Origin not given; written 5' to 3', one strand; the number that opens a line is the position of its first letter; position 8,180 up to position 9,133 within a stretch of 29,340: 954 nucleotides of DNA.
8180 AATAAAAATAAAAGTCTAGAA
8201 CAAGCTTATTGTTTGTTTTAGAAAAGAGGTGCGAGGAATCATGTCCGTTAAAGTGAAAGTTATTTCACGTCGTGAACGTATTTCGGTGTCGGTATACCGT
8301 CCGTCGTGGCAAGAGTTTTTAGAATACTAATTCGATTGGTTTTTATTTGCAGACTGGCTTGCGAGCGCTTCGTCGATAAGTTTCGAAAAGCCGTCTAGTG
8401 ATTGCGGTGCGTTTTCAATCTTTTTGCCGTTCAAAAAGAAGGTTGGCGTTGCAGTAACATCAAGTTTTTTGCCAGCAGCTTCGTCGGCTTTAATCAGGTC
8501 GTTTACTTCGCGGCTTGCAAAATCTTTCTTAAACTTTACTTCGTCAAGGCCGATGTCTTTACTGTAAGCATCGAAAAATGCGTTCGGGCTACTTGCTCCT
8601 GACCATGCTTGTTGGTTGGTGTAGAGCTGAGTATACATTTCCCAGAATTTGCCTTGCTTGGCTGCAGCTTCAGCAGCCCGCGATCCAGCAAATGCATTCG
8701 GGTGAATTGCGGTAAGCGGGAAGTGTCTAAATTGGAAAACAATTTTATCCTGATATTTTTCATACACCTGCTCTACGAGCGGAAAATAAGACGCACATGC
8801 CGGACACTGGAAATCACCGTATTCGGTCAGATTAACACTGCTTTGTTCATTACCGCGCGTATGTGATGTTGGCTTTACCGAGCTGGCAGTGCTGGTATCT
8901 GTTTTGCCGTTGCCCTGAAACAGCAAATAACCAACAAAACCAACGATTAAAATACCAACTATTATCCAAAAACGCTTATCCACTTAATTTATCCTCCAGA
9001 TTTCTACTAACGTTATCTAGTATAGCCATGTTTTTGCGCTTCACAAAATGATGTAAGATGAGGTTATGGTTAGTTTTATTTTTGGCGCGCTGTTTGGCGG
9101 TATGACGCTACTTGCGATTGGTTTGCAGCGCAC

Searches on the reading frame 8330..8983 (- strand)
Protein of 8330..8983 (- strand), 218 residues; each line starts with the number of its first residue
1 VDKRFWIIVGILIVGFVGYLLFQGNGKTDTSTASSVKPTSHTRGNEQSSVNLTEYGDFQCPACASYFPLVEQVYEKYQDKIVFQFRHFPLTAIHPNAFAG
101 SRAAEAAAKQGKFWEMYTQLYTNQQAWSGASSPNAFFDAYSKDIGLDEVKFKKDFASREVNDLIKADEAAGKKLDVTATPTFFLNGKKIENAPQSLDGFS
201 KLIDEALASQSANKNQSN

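Call 8: search_protein_families(library=pfam, proteins=[window:8330-8983:-], max_evalue=0.01)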
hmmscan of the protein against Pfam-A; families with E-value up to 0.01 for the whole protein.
window:8330-8983:- (218 aa): 3 families
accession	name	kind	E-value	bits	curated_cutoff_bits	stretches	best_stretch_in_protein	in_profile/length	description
PF13462.12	Thioredoxin_4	-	2.5e-31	109.5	23.2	1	38-205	3-165/165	Thioredoxin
PF01323.26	DSBA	-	8e-14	52.3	25.6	1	52-200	2-187/191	DSBA-like thioredoxin domain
PF13743.12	Thioredoxin_5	-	1.4e-06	28.7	27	1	141-201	120-180/186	Thioredoxin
